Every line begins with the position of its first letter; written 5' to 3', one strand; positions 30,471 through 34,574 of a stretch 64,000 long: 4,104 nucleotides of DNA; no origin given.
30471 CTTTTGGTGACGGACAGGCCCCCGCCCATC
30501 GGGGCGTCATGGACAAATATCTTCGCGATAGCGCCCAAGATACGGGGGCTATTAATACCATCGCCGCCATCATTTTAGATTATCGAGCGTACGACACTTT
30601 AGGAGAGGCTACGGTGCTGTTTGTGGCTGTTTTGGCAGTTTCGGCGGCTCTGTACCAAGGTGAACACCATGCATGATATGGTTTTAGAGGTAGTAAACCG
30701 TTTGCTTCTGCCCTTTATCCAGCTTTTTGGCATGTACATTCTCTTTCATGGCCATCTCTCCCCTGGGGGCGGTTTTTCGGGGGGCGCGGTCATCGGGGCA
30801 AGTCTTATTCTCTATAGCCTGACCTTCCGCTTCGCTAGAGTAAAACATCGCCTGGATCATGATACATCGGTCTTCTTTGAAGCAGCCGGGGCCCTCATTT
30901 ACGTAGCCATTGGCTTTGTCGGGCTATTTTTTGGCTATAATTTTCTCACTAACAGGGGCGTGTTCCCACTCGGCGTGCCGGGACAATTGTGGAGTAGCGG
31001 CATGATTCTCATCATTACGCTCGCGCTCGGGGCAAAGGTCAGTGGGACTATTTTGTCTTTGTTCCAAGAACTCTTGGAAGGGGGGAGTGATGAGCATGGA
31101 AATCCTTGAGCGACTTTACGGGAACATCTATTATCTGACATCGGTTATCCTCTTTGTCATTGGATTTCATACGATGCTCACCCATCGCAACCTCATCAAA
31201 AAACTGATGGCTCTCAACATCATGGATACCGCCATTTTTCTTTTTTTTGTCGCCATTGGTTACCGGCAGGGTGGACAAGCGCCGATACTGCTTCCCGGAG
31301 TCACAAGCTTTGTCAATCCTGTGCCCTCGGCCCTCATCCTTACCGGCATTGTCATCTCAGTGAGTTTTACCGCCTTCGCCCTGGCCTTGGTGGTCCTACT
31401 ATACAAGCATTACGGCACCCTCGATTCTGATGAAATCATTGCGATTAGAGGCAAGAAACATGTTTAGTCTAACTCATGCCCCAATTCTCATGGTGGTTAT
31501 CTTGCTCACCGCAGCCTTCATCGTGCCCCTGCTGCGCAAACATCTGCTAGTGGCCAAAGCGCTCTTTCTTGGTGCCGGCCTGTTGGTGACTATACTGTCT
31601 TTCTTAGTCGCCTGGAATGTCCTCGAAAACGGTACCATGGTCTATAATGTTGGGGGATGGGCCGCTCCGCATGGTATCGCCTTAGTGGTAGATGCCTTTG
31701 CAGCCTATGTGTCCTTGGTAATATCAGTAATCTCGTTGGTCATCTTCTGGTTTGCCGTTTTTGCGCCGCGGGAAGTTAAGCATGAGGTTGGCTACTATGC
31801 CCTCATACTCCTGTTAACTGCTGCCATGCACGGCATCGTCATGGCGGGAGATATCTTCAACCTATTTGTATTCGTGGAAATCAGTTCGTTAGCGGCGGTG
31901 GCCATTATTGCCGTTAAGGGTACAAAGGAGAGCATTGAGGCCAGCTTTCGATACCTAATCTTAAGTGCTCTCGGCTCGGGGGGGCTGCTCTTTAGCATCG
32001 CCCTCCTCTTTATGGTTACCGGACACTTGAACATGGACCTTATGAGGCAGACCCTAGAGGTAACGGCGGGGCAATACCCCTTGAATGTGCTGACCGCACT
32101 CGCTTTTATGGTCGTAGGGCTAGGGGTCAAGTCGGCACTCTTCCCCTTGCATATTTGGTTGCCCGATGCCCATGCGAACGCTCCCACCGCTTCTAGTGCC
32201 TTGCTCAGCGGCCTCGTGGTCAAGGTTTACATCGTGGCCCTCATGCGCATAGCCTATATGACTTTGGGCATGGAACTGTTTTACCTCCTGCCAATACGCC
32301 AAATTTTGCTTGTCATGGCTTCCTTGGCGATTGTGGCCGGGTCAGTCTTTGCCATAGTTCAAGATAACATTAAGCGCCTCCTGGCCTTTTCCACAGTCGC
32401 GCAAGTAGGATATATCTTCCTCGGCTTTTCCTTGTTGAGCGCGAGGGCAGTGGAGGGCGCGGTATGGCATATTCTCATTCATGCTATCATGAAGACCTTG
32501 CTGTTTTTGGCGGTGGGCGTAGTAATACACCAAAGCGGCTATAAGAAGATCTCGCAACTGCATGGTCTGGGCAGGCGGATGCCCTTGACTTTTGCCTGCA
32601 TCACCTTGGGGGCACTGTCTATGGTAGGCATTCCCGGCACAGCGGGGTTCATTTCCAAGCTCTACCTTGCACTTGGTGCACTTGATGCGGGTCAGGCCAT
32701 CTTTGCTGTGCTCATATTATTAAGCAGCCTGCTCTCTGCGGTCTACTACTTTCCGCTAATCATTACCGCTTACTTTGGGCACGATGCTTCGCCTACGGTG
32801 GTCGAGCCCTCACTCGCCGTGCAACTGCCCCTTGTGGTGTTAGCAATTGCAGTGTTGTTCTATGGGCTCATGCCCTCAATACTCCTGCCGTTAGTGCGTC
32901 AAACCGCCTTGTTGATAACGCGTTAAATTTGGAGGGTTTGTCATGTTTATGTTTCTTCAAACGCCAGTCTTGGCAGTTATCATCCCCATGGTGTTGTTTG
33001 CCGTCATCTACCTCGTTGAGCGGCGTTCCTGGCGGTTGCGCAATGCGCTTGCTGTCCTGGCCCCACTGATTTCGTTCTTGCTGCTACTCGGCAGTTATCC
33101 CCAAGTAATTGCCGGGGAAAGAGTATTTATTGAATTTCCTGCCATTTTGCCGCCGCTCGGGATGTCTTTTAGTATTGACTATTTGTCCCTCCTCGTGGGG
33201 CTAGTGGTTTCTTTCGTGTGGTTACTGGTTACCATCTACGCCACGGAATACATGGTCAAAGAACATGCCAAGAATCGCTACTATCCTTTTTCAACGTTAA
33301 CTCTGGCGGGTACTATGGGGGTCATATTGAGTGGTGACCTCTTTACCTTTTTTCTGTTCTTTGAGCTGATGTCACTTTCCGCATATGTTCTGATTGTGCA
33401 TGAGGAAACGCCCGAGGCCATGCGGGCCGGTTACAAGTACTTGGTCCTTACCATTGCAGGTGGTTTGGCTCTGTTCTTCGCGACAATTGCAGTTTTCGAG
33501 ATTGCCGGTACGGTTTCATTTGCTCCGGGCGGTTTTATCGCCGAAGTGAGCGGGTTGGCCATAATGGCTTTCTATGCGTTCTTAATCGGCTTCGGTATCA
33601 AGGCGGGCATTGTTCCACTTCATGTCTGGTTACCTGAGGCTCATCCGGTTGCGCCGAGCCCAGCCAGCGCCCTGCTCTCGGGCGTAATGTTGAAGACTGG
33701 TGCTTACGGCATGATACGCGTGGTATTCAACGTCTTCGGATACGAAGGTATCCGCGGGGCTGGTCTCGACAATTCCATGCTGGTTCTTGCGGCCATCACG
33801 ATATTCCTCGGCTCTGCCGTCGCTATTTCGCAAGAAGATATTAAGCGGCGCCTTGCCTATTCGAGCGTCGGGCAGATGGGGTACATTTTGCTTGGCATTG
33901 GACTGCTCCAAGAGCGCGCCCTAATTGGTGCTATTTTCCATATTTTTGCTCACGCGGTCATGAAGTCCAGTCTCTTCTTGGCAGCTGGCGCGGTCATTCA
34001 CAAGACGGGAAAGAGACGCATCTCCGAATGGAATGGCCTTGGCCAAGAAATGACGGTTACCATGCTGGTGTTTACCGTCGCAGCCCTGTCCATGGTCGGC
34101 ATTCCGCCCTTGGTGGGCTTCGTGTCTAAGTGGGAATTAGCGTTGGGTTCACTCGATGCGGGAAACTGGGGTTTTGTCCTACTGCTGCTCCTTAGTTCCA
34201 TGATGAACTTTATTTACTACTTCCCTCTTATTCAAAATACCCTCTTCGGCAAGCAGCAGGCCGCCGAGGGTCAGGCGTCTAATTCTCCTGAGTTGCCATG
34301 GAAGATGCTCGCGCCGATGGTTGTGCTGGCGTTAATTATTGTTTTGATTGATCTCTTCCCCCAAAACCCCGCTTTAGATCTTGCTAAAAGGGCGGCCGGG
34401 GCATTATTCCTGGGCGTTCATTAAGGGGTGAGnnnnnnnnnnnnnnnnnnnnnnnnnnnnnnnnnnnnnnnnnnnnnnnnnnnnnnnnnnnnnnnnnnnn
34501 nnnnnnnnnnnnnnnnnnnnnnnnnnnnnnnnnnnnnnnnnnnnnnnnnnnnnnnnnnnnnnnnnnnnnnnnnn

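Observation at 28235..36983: Candidate new membrane complex: Mrp-type ion-translocating module bracketed by a double-FMN RnfG-like protein and a NusG-II protein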

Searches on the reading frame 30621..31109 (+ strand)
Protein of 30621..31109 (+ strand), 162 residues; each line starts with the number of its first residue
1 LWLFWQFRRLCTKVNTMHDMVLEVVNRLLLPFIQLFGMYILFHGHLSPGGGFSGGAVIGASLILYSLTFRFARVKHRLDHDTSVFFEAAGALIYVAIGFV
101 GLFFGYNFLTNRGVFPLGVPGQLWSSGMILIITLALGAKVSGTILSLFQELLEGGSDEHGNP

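Call 3: search_protein_families(library=pfam, proteins=[window:30621-31109:+], max_evalue=0.01)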
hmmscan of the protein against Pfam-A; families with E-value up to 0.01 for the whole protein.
window:30621-31109:+ (162 aa): 1 family
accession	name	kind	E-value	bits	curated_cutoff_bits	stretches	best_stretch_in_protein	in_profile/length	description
PF04039.18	MnhB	-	7e-29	101.1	22.5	1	21-145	1-126/127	Domain related to MnhB subunit of Na+/H+ antiporter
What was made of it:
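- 30669..31109 (+): MrpB (MnhB). Pfam MnhB 7e-29 (call 3).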

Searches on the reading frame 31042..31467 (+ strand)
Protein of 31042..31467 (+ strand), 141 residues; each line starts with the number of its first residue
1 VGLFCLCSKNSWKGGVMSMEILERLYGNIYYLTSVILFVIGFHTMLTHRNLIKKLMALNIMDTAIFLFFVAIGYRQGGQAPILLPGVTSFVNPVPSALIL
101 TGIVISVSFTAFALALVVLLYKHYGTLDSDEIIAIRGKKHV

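Call 3: search_protein_families(library=pfam, proteins=[window:31042-31467:+], max_evalue=0.01)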
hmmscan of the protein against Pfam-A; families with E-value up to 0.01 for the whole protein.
window:31042-31467:+ (141 aa): 1 family
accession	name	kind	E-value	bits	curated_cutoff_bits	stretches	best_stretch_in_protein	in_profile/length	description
PF00420.29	Oxidored_q2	-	3.8e-25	87.9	26.1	1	29-133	1-91/95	NADH-ubiquinone/plastoquinone oxidoreductase chain 4L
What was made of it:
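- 31096..31467 (+): MrpC (NuoK-like). Pfam Oxidored_q2 3.8e-25 (call 3).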

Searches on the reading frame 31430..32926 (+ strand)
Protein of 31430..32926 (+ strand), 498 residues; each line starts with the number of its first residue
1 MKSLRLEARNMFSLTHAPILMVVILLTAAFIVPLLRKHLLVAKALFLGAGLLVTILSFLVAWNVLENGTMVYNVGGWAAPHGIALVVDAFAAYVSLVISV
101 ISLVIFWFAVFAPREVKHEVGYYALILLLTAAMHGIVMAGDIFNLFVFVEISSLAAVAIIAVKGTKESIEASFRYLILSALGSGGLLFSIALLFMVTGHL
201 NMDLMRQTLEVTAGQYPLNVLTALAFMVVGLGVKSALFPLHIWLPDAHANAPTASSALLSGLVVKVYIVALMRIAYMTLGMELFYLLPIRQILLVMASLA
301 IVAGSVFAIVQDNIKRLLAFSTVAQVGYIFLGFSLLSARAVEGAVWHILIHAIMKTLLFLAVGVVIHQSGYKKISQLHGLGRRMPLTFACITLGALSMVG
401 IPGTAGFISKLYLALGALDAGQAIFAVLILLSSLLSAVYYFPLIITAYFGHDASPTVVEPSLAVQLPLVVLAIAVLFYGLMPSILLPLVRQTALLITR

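Call 4: search_protein_families(library=pfam, proteins=[window:31430-32926:+], max_evalue=0.01)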
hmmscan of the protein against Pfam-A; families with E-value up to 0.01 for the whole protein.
window:31430-32926:+ (498 aa): 2 families
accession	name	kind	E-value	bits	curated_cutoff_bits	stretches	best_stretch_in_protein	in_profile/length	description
PF00361.26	Proton_antipo_M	-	2.2e-65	221.2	21.5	1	139-435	1-293/294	NADH:quinone oxidoreductase/Mrp antiporter, TM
PF10125.14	NADHdeh_related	-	0.0011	18.8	27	1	125-213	73-157/218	NADH dehydrogenase I, subunit N related protein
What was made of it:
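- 31460..32926 (+): Antiporter-like subunit 1 (MrpD/NuoN-like). Pfam Proton_antipo_M 2.2e-65 (call 4).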

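Call 70: search_protein_families(library=ncbifam, proteins=[window:31460-32926:+], max_evalue=0.001)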
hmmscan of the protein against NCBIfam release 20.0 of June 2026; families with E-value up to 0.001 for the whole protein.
window:31460-32926:+ (488 aa): 76 families (the best 25 are shown)
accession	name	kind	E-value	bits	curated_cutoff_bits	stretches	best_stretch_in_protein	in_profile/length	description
NF006241.0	PRK08377.1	equivalog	2.1e-94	317.3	645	1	8-483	5-474/494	NADH dehydrogenase subunit N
NF006240.0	PRK08376.1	subfamily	1.4e-84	284.9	662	1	5-476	4-496/521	putative monovalent cation/H+ antiporter subunit D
NF009305.0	PRK12662.1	equivalog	2e-82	277.5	700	1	6-483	4-487/492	putative monovalent cation/H+ antiporter subunit D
NF009306.0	PRK12663.1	equivalog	8.2e-80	269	542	1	9-484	7-479/498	Na+/H+ antiporter subunit D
NF005818.0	PRK07691.1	equivalog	1.9e-78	264.7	586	1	9-483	7-480/496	Na+/H+ antiporter subunit D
NF006419.0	PRK08668.1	equivalog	5.7e-77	259.9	617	1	11-480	7-475/613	NADH dehydrogenase subunit M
NF006236.0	PRK08375.1-1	equivalog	7.3e-70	236.3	663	1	7-480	8-489/493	putative monovalent cation/H+ antiporter subunit D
TIGR01770.1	NDH_I_N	subfamily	8e-66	222.9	332.6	1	9-476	7-472/472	NADH-quinone oxidoreductase subunit NuoN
NF005561.0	PRK07234.1-1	equivalog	7.8e-64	216.4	718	1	8-442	9-443/569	putative monovalent cation/H+ antiporter subunit D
TIGR00944.1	2a6301s04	subfamily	1.5e-61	209.1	692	1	9-468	4-458/463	multicomponent K+/H+ antiporter, MrpD/PhaD subunit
TIGR01972.1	NDH_I_M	subfamily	5.6e-61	206.7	263.8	1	11-482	4-478/486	NADH-quinone oxidoreductase subunit M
NF009310.0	PRK12668.1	equivalog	2.2e-60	205.1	564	1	12-479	10-441/584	Na(+)/H(+) antiporter subunit D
NF009308.0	PRK12665.1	equivalog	2.8e-60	204.4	585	1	10-425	11-425/531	Na+/H+ antiporter subunit D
NF006237.0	PRK08375.1-2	equivalog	4.8e-60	204.1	597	1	11-455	6-425/497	putative monovalent cation/H+ antiporter subunit D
NF006238.0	PRK08375.1-4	equivalog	2e-56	191.9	626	1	8-431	7-422/531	putative monovalent cation/H+ antiporter subunit D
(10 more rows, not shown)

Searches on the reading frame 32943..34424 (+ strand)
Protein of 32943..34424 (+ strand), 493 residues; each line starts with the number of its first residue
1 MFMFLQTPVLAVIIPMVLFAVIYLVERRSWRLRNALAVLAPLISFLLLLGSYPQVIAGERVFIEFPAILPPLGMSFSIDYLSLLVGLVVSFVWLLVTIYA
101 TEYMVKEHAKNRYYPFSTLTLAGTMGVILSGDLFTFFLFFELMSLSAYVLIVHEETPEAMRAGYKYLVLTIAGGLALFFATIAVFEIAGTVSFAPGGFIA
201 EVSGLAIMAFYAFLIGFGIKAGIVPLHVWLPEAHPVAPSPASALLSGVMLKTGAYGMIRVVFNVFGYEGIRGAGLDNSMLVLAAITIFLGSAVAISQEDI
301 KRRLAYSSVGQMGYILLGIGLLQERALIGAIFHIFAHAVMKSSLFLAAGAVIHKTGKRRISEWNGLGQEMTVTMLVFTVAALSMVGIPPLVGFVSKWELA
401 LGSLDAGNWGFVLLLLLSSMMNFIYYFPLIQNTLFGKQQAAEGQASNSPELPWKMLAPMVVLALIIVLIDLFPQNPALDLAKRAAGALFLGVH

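Call 4: search_protein_families(library=pfam, proteins=[window:32943-34424:+], max_evalue=0.01)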
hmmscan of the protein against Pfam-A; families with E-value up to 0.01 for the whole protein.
window:32943-34424:+ (493 aa): 3 families
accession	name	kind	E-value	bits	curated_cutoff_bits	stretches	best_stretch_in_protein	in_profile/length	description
PF00361.26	Proton_antipo_M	-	1.5e-68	231.6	21.5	1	130-420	1-292/294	NADH:quinone oxidoreductase/Mrp antiporter, TM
PF00662.26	Proton_antipo_N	-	6.3e-09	36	24.5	1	72-114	9-51/51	NADH-Ubiquinone oxidoreductase (complex I), chain 5 N-terminus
PF10125.14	NADHdeh_related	-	5.9e-06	26.3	27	1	121-228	79-183/218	NADH dehydrogenase I, subunit N related protein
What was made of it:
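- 32943..34424 (+): Antiporter-like subunit 2 (MrpD-like, with Proton_antipo_N). Pfam Proton_antipo_M 1.5e-68 and Proton_antipo_N 6e-9 (call 4).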

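Call 70: search_protein_families(library=ncbifam, proteins=[window:32943-34424:+], max_evalue=0.001)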
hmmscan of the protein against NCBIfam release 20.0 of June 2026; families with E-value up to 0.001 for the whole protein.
window:32943-34424:+ (493 aa): 75 families (the best 25 are shown)
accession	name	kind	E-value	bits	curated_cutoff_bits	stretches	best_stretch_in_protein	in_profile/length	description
NF006236.0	PRK08375.1-1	equivalog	4.1e-110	369.1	663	1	7-474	8-482/493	putative monovalent cation/H+ antiporter subunit D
NF005561.0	PRK07234.1-1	equivalog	6.2e-109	365.3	718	1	8-441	9-446/569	putative monovalent cation/H+ antiporter subunit D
NF006419.0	PRK08668.1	equivalog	4.4e-90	303.2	617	1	11-475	7-469/613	NADH dehydrogenase subunit M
NF005086.0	PRK06521.1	equivalog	5.3e-88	296.1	667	1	7-476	6-495/669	hydrogenase 4 subunit B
NF006240.0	PRK08376.1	subfamily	7.3e-84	282.5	662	1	7-488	6-507/521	putative monovalent cation/H+ antiporter subunit D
NF009306.0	PRK12663.1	equivalog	1.5e-76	258.2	542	1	9-487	7-480/498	Na+/H+ antiporter subunit D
NF009287.0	PRK12647.1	equivalog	5.3e-76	256.7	937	1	9-487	4-481/773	putative monovalent cation/H+ antiporter subunit A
TIGR01972.1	NDH_I_M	subfamily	2.9e-75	253.8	263.8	1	10-485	3-479/486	NADH-quinone oxidoreductase subunit M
NF005818.0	PRK07691.1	equivalog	1.4e-73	248.5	586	1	9-473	7-469/496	Na+/H+ antiporter subunit D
NF005140.0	PRK06589.1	equivalog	3.6e-73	247.1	470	1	9-468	13-473/489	putative monovalent cation/H+ antiporter subunit D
NF009305.0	PRK12662.1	equivalog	2.1e-72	244.4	700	1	6-474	4-477/492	putative monovalent cation/H+ antiporter subunit D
NF006418.0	PRK08667.1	equivalog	9.2e-71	239.2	794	1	10-472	7-485/644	hydrogenase membrane subunit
NF005097.0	PRK06525.1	equivalog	3.2e-70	237.2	430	1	8-467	5-469/480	hydrogenase 4 subunit D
NF006241.0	PRK08377.1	equivalog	4.3e-70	237.1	645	1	6-488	3-477/494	NADH dehydrogenase subunit N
NF009310.0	PRK12668.1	equivalog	1.8e-67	228.5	564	1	15-474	9-435/584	Na(+)/H(+) antiporter subunit D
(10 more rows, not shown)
